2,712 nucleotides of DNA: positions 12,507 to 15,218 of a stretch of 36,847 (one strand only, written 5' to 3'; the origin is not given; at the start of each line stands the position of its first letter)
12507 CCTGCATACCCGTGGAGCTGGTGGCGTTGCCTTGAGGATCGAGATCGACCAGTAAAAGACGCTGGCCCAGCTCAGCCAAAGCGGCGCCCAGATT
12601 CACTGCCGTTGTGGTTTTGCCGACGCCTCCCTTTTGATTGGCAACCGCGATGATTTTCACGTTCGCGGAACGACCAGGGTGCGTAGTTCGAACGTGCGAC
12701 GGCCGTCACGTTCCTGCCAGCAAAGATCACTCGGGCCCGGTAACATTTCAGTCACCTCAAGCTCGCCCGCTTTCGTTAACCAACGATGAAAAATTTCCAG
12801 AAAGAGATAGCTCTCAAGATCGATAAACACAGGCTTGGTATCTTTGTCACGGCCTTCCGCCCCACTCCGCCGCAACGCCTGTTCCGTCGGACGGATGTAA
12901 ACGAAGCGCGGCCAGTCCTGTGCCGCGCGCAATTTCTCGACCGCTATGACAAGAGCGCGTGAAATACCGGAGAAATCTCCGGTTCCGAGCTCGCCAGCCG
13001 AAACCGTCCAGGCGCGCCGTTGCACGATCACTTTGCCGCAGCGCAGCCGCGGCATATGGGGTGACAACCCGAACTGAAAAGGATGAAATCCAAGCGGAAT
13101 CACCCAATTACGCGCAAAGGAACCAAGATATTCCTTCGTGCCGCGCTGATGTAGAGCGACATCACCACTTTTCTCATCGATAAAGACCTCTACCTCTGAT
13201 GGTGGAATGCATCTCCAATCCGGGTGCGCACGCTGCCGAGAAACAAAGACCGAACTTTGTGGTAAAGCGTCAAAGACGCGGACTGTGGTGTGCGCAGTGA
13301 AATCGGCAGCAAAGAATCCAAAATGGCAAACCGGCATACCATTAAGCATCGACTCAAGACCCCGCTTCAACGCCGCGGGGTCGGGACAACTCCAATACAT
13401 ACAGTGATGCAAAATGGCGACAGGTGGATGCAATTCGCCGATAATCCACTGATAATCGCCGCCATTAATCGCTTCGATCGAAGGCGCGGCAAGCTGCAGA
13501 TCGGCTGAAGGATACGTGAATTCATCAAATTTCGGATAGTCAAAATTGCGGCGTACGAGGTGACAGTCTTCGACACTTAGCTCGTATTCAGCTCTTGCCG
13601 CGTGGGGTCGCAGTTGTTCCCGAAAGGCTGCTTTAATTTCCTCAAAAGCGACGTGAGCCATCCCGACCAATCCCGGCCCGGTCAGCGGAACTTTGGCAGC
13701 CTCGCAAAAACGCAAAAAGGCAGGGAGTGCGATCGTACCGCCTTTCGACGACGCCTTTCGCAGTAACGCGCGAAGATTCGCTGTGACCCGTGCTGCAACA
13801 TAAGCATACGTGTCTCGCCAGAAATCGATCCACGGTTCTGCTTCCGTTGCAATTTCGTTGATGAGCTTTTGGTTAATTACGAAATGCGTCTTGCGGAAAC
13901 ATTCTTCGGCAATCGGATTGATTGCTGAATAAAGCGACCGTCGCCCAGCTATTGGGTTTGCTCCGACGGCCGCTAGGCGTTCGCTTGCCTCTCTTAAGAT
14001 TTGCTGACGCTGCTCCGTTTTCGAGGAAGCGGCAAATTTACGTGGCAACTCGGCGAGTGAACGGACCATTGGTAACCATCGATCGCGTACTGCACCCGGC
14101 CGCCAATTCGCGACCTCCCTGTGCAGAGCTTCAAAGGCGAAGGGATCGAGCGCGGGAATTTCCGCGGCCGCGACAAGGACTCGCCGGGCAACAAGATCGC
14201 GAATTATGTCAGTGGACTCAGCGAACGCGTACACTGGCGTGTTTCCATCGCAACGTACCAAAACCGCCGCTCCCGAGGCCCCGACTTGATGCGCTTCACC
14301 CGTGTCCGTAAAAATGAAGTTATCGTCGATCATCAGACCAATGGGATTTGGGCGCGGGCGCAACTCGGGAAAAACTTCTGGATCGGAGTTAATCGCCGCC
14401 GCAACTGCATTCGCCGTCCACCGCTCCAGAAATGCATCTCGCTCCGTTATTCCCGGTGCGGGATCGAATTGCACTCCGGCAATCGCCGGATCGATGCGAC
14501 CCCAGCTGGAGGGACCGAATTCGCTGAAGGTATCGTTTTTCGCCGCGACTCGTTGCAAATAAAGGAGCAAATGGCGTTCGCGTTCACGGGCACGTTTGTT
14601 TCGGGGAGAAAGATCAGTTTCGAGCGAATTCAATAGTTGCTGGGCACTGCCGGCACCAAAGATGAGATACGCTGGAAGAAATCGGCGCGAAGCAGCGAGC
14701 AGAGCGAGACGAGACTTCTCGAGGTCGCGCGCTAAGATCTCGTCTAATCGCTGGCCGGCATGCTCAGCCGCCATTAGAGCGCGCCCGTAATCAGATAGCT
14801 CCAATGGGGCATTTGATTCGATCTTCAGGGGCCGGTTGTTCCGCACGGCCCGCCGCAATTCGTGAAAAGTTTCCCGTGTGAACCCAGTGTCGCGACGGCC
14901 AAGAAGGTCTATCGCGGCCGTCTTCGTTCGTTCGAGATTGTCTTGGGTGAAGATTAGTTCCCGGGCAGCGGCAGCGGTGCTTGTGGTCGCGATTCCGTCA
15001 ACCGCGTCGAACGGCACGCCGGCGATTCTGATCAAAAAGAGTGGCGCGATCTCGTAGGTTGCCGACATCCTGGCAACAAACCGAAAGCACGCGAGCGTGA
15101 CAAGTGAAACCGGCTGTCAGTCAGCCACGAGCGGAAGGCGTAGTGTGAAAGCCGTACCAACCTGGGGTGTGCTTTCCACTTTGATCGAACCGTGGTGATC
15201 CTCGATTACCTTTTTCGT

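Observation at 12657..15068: Orphan LanB-like enzyme: glutamylation/PEARL-type domain with no elimination domain, cyclase, transporter or precursor nearby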

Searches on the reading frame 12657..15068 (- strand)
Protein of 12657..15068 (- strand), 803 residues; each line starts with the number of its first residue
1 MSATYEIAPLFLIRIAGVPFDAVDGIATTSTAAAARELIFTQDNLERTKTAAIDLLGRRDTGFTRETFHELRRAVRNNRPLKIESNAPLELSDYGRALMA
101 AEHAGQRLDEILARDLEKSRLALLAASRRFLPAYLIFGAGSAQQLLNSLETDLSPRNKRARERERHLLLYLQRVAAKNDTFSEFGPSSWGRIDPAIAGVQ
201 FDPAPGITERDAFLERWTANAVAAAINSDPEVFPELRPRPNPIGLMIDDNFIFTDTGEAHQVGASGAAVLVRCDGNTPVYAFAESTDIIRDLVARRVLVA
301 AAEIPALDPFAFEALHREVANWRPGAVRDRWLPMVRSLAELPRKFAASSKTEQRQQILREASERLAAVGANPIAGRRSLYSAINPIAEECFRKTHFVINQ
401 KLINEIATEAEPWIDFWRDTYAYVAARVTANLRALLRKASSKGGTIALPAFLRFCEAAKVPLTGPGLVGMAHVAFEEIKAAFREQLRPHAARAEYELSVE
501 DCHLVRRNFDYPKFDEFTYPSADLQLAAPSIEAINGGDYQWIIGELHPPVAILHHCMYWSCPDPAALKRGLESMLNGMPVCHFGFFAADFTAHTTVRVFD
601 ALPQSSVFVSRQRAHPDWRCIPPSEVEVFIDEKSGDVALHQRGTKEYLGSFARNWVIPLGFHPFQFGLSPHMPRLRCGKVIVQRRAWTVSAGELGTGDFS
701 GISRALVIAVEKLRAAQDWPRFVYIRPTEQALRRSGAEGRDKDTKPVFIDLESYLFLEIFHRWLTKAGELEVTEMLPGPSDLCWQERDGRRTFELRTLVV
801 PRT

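Call 3: search_protein_families(library=pfam, proteins=[window:12657-15068:-], max_evalue=1)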
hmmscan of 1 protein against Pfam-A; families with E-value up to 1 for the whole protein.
window:12657-15068:- (803 aa): 1 family
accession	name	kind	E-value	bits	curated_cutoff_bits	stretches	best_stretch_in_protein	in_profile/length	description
PF04738.18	Lant_dehydr_N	-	1.8e-17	63.2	28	2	143-411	18-292/649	Lantibiotic dehydratase, N terminus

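Call 4: search_protein_families(library=ncbifam, proteins=[window:12657-15068:-], max_evalue=1)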
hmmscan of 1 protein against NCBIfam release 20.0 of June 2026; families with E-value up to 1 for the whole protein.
window:12657-15068:- (803 aa): 0 families

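Call 8: find_homologous_proteins(query=window:12657-15068:-, max_evalue=0.001)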
Query window:12657-15068:- (803 aa): 644 proteins with E <= 0.001 among 8000 candidates; the best 120 are listed.
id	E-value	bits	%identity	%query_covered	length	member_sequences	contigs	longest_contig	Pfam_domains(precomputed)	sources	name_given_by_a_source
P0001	0.0e+0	1833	100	100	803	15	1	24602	PF04738.19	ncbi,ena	-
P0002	0.0e+0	1442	79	98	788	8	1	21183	PF04738.19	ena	-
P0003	0.0e+0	1433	79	100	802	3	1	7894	PF04738.19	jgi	jgi:hypothetical protein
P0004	0.0e+0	1250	68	100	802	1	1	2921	PF04738.19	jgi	jgi:hypothetical protein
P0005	0.0e+0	1241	68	100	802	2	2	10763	PF04738.19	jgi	jgi:hypothetical protein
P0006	0.0e+0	1240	68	100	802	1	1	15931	PF04738.19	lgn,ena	-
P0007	0.0e+0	1229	67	100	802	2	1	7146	PF04738.19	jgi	jgi:hypothetical protein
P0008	0.0e+0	1225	66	100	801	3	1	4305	PF04738.19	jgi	jgi:hypothetical protein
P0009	0.0e+0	1201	65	100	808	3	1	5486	PF04738.19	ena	-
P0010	0.0e+0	1168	63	100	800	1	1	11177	PF04738.19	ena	-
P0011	0.0e+0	1154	74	85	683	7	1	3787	PF04738.19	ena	-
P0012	0.0e+0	1112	61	99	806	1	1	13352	PF04738.19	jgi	jgi:hypothetical protein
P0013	0.0e+0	1091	60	100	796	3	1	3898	PF04738.19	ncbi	-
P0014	0.0e+0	1085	60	100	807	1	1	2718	PF04738.19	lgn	-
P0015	0.0e+0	1081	59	98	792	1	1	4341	PF04738.19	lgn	-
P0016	0.0e+0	1081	59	100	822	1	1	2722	PF04738.19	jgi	jgi:Lantibiotic dehydratase, N terminus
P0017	0.0e+0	1076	60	100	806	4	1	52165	PF04738.19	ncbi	ncbi:MAG: lantibiotic dehydratase [Chthoniobacterales bacterium]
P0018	0.0e+0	1073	58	100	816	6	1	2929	PF04738.19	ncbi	-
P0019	0.0e+0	1071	59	100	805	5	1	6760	PF04738.19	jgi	jgi:hypothetical protein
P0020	0.0e+0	1070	58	100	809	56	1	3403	PF04738.19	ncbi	-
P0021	0.0e+0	1070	60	100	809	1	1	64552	PF04738.19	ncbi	-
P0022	0.0e+0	1070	58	100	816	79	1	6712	PF04738.19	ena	-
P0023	0.0e+0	1069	58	100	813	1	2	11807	PF04738.19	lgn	-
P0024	0.0e+0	1069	58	100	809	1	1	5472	PF04738.19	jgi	jgi:Lantibiotic dehydratase, N terminus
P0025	0.0e+0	1068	58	100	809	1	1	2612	PF04738.19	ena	-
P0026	0.0e+0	1067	58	100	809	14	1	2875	PF04738.19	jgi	jgi:hypothetical protein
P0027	0.0e+0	1067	58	100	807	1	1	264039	PF04738.19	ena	-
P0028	0.0e+0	1066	58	100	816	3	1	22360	PF04738.19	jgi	-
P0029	0.0e+0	1063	58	100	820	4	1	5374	PF04738.19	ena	-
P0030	0.0e+0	1061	59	99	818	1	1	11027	PF04738.19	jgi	jgi:hypothetical protein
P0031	0.0e+0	1060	58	100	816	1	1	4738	PF04738.19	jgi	jgi:hypothetical protein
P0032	0.0e+0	1059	57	100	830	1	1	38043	PF04738.19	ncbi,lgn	-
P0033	0.0e+0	1059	58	100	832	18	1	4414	PF04738.19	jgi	-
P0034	0.0e+0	1058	59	99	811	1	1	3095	PF04738.19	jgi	jgi:hypothetical protein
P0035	0.0e+0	1056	58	98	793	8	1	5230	PF04738.19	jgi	jgi:hypothetical protein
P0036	0.0e+0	1055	58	100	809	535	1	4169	PF04738.19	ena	-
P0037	0.0e+0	1054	58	98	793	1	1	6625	PF04738.19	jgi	-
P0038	0.0e+0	1053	57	100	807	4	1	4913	PF04738.19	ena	-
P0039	0.0e+0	1052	58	100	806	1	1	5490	PF04738.19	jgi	jgi:Lantibiotic dehydratase, N terminus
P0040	0.0e+0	1051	58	100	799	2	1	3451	PF04738.19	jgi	-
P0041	0.0e+0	1049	58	100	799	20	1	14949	PF04738.19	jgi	-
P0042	0.0e+0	1047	58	100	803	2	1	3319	PF04738.19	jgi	jgi:hypothetical protein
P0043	0.0e+0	1047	58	100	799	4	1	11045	PF04738.19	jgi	jgi:lantibiotic biosynthesis dehydratase-like protein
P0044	0.0e+0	1047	58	98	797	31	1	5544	PF04738.19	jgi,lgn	jgi:hypothetical protein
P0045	0.0e+0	1046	58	100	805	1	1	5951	PF04738.19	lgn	-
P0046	0.0e+0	1045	58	100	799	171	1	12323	PF04738.19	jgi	jgi:hypothetical protein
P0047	0.0e+0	1045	58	100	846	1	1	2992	PF04738.19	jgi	jgi:hypothetical protein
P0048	0.0e+0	1045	58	100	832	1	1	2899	PF04738.19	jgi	jgi:Lantibiotic dehydratase, N terminus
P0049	0.0e+0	1044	58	100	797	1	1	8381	PF04738.19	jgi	jgi:Lantibiotic dehydratase, N terminus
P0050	0.0e+0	1042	58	100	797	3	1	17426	PF04738.19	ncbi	-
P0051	0.0e+0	1042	58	100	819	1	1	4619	PF04738.19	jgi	jgi:hypothetical protein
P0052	0.0e+0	1042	58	98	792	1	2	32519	PF04738.19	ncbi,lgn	-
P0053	0.0e+0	1041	58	100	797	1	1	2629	PF04738.19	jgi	jgi:hypothetical protein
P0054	0.0e+0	1041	58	100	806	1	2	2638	PF04738.19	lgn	-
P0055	0.0e+0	1040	57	100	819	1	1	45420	PF04738.19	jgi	jgi:hypothetical protein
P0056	0.0e+0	1038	58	100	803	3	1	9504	PF04738.19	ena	-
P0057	0.0e+0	1038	57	100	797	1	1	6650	PF04738.19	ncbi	-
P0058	0.0e+0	1037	58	98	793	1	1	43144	PF04738.19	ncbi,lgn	-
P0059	0.0e+0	1037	58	100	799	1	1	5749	PF04738.19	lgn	-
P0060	0.0e+0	1035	58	100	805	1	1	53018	PF04738.19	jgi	jgi:Lantibiotic dehydratase, N terminus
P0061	0.0e+0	1034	57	98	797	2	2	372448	PF04738.19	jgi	jgi:hypothetical protein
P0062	0.0e+0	1033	57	100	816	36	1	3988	PF04738.19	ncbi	-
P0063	0.0e+0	1031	57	99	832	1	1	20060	PF04738.19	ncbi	-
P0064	0.0e+0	1031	57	100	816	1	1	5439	PF04738.19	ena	-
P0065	0.0e+0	1030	57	98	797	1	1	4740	PF04738.19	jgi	jgi:hypothetical protein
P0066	0.0e+0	1029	58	100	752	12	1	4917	PF04738.19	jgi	-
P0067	0.0e+0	1028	57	100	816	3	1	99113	PF04738.19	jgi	-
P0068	0.0e+0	1028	57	100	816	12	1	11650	PF04738.19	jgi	-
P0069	0.0e+0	1028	57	100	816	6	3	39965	PF04738.19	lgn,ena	-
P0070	0.0e+0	1027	57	100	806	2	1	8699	PF04738.19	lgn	-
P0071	0.0e+0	1027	57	100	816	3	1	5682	PF04738.19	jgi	jgi:hypothetical protein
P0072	0.0e+0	1025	56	98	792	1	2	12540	PF04738.19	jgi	jgi:hypothetical protein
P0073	0.0e+0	1025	57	98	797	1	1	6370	PF04738.19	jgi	jgi:hypothetical protein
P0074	0.0e+0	1022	57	98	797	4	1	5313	PF04738.19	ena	-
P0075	0.0e+0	1022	57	100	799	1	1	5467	PF04738.19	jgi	jgi:Lantibiotic dehydratase, N terminus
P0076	0.0e+0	1021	57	100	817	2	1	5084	PF04738.19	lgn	-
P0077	0.0e+0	1021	58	98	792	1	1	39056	PF04738.19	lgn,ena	-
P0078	0.0e+0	1021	57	98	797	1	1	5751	PF04738.19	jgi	jgi:hypothetical protein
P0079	0.0e+0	1021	56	100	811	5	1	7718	PF04738.19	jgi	-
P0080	0.0e+0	1021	56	100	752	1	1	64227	PF04738.19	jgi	jgi:hypothetical protein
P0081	0.0e+0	1020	57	98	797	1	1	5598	PF04738.19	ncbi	-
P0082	0.0e+0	1020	57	98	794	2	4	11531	PF04738.19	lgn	-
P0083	0.0e+0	1020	58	100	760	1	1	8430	PF04738.19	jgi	-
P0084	0.0e+0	1019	56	100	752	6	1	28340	PF04738.19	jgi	jgi:hypothetical protein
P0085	0.0e+0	1019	58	98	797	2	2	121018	PF04738.19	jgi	jgi:hypothetical protein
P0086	0.0e+0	1019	56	98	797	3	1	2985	PF04738.19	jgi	jgi:hypothetical protein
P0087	0.0e+0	1019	58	98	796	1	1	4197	PF04738.19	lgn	-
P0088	0.0e+0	1019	56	98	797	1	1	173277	PF04738.19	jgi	jgi:hypothetical protein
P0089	0.0e+0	1018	57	100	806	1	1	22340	PF04738.19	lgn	-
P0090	0.0e+0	1017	57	100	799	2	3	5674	PF04738.19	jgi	jgi:hypothetical protein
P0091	0.0e+0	1016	58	100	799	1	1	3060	PF04738.19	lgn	-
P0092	0.0e+0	1013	56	98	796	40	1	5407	PF04738.19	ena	-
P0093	0.0e+0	1013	57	98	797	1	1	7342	PF04738.19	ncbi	ncbi:MAG TPA: hypothetical protein VF345_10620 [Chthoniobacterales bacterium]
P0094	0.0e+0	1012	57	98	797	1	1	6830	PF04738.19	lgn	-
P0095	0.0e+0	1012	56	98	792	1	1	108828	PF04738.19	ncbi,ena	-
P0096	1.5e-298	1011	57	98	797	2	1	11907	PF04738.19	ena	-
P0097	2.3e-298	1010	56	100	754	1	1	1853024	PF04738.19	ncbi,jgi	ncbi:MAG: hypothetical protein QOI04_489 [Verrucomicrobiota bacterium]|jgi:hypothetical protein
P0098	4.1e-298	1009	56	99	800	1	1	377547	PF04738.19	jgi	jgi:hypothetical protein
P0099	8.1e-298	1008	56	100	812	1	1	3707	PF04738.19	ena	-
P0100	1.2e-297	1008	56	100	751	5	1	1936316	PF04738.19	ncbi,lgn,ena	-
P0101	1.8e-297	1007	56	98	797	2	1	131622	PF04738.19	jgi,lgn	-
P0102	2.6e-297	1007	56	100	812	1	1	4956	PF04738.19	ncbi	-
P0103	6.6e-297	1005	55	100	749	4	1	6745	PF04738.19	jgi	jgi:hypothetical protein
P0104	8.2e-297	1005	54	100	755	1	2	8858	PF04738.19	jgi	jgi:hypothetical protein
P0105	8.7e-297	1005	56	98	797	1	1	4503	PF04738.19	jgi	jgi:hypothetical protein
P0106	9.6e-297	1005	55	100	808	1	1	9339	PF04738.19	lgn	-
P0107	1.4e-296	1004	55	100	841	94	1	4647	PF04738.19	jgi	-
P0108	2.8e-296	1003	55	98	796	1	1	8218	PF04738.19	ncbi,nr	ncbi:MAG: lantibiotic dehydratase family protein [Verrucomicrobiota bacterium]|nr:lantibiotic dehydr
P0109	5.1e-296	1002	56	98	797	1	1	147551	PF04738.19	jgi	jgi:hypothetical protein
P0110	8.4e-296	1002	56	100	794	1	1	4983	PF04738.19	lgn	-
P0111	9.0e-296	1001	56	98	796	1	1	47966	PF04738.19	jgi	jgi:hypothetical protein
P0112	1.4e-295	1001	56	98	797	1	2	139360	PF04738.19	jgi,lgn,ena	jgi:hypothetical protein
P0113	4.3e-295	999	54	98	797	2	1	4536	PF04738.19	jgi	jgi:hypothetical protein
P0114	4.8e-295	999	56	98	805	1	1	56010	PF04738.19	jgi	jgi:hypothetical protein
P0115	6.1e-295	999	54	100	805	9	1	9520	PF04738.19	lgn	-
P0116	1.0e-294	998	56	98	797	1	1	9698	PF04738.19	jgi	jgi:hypothetical protein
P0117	1.6e-294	997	61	86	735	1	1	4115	PF04738.19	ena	-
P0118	3.3e-294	996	55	98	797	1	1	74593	PF04738.19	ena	-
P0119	3.8e-294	996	54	100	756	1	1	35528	PF04738.19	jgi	jgi:Lantibiotic dehydratase, N terminus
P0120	4.4e-294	996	56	98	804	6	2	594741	PF04738.19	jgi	jgi:hypothetical protein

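Call 9: search_solved_structures(query=window:12657-15068:-, max_evalue=10, show_alignments=3)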
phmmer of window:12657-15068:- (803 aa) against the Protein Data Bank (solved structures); distinct sequences matched with E-value up to 10: 3.
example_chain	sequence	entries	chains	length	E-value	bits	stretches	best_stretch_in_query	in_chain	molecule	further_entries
6ec7_A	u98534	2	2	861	6.7e-08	34.5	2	671-786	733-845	Lantibiotic dehydratase domain protein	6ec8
9jj8_L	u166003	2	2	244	0.088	14.3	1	414-477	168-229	Light harvesting protein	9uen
9jj8_8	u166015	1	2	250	0.09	14.2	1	414-477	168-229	Light harvesting protein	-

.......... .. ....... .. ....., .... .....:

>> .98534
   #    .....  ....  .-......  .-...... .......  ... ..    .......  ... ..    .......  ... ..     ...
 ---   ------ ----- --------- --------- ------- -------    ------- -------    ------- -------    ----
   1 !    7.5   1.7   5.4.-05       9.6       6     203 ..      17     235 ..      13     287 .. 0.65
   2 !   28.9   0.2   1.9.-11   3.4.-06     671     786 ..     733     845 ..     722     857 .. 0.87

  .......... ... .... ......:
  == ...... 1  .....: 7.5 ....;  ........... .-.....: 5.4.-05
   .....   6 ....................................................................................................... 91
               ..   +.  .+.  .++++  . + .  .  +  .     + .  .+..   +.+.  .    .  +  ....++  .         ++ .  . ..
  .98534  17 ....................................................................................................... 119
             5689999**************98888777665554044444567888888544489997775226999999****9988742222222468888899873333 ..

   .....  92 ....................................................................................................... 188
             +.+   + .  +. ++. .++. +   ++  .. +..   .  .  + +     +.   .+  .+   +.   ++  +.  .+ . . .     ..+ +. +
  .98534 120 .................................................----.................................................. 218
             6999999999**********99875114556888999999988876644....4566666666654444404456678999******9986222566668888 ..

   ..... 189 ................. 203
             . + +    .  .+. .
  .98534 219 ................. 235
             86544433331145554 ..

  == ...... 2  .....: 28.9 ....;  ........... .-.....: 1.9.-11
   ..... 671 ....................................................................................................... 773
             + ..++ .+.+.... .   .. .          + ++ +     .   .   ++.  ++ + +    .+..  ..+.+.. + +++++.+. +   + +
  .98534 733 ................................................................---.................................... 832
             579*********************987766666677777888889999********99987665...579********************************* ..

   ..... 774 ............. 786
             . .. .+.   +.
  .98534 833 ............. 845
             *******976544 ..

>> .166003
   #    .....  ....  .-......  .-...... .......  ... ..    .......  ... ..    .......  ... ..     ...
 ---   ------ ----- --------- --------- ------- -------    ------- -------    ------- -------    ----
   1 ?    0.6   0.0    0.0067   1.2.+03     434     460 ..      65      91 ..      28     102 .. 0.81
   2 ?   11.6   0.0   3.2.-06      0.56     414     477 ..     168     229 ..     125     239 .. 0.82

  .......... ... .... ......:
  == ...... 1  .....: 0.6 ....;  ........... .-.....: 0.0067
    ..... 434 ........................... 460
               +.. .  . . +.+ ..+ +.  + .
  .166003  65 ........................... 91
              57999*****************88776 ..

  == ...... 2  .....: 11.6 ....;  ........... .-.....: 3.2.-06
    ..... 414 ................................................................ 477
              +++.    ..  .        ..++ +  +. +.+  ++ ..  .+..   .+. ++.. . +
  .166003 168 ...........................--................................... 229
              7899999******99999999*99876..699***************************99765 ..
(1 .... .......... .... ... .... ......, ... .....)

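Call 10: find_encoding_contigs(protein=P0097, flank=10000, max_places=3)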
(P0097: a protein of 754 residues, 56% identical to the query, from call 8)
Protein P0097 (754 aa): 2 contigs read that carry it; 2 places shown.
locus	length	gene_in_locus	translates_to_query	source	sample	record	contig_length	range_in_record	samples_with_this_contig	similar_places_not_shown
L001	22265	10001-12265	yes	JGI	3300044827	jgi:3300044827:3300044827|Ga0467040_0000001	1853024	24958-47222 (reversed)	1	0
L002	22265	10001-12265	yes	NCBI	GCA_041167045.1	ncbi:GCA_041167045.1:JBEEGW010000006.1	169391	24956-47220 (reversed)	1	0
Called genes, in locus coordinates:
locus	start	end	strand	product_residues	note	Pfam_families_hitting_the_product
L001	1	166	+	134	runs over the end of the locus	PF05991:NYN_YacP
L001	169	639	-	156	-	PF00072:Response_reg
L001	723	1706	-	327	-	PF04613:LpxD, PF00132:Hexapep, PF25087:GMPPB_C (faint), PF25084:LbH_EIF2B (faint), PF00132:Hexapep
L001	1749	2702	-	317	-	PF01116:F_bP_aldolase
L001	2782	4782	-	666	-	PF01590:GAF (weak), PF13185:GAF_2, PF13188:PAS_8 (faint), PF13492:GAF_3, PF00989:PAS, PF08448:PAS_4, PF00512:HisKA, PF02518:HATPase_c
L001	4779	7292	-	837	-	PF01590:GAF (weak), PF00989:PAS, PF08448:PAS_4 (weak), PF13426:PAS_9, PF13596:PAS_10 (weak), PF00512:HisKA, PF02518:HATPase_c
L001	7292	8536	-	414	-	PF00109:ketoacyl-synt, PF00108:Thiolase_N (weak), PF02801:Ketoacyl-synt_C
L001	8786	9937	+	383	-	PF00072:Response_reg, PF02518:HATPase_c, PF14501:HATPase_c_5 (faint)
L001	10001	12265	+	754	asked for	PF04738:Lant_dehydr_N (weak)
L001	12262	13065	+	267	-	PF00142:Fer4_NifH, PF01656:CbiA, PF02374:ArsA_ATPase (weak), PF06564:CBP_BcsQ, PF09140:MipZ, PF10609:ParA, PF13614:AAA_31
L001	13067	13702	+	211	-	PF03167:UDG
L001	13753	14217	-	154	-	-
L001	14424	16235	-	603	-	PF01578:Cytochrom_C_asm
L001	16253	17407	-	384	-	PF05140:ResB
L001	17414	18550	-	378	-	-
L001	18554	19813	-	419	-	PF00970:FAD_binding_6 (weak), PF00175:NAD_binding_1, PF08030:NAD_binding_6 (weak), PF00111:Fer2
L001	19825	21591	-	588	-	-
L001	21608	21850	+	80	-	-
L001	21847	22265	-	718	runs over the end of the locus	PF14522:Cytochrome_C7 (faint), PF14537:Cytochrom_c3_2 (faint), PF22113:Mtrc-MtrF_II-IV_dom (faint), PF13435:Cytochrome_C554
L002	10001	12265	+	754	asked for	PF04738:Lant_dehydr_N (weak)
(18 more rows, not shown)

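Call 11: find_encoding_contigs(protein=P0120, flank=10000, max_places=3)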
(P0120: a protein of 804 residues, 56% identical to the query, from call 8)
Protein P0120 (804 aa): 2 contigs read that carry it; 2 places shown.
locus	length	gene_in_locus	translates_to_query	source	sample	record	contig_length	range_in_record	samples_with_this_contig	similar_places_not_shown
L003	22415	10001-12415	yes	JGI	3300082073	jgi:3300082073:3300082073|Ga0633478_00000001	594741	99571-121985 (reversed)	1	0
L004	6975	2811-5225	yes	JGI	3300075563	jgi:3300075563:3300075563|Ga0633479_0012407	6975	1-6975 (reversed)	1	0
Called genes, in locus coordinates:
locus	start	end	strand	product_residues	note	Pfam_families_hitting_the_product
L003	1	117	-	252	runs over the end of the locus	-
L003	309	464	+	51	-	-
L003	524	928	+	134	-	PF05991:NYN_YacP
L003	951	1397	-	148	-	PF00072:Response_reg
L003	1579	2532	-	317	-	PF01116:F_bP_aldolase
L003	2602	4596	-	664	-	PF13185:GAF_2 (weak), PF01590:GAF (weak), PF08448:PAS_4 (faint), PF00989:PAS (weak), PF00512:HisKA, PF02518:HATPase_c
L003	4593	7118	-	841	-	PF00989:PAS, PF08448:PAS_4 (weak), PF13426:PAS_9, PF00512:HisKA, PF02518:HATPase_c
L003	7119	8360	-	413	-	PF00109:ketoacyl-synt, PF00108:Thiolase_N (weak), PF02801:Ketoacyl-synt_C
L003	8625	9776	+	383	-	PF00072:Response_reg, PF02518:HATPase_c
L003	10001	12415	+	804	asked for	PF04738:Lant_dehydr_N (faint)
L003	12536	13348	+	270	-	PF00142:Fer4_NifH (weak), PF01656:CbiA, PF02374:ArsA_ATPase, PF06564:CBP_BcsQ, PF09140:MipZ, PF10609:ParA, PF13614:AAA_31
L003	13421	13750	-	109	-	-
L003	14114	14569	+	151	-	-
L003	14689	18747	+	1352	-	PF05593:RHS_repeat (weak)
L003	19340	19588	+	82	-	-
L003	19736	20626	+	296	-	PF03167:UDG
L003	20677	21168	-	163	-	-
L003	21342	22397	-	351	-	PF01112:Asparaginase_2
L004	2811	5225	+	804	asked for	PF04738:Lant_dehydr_N (faint)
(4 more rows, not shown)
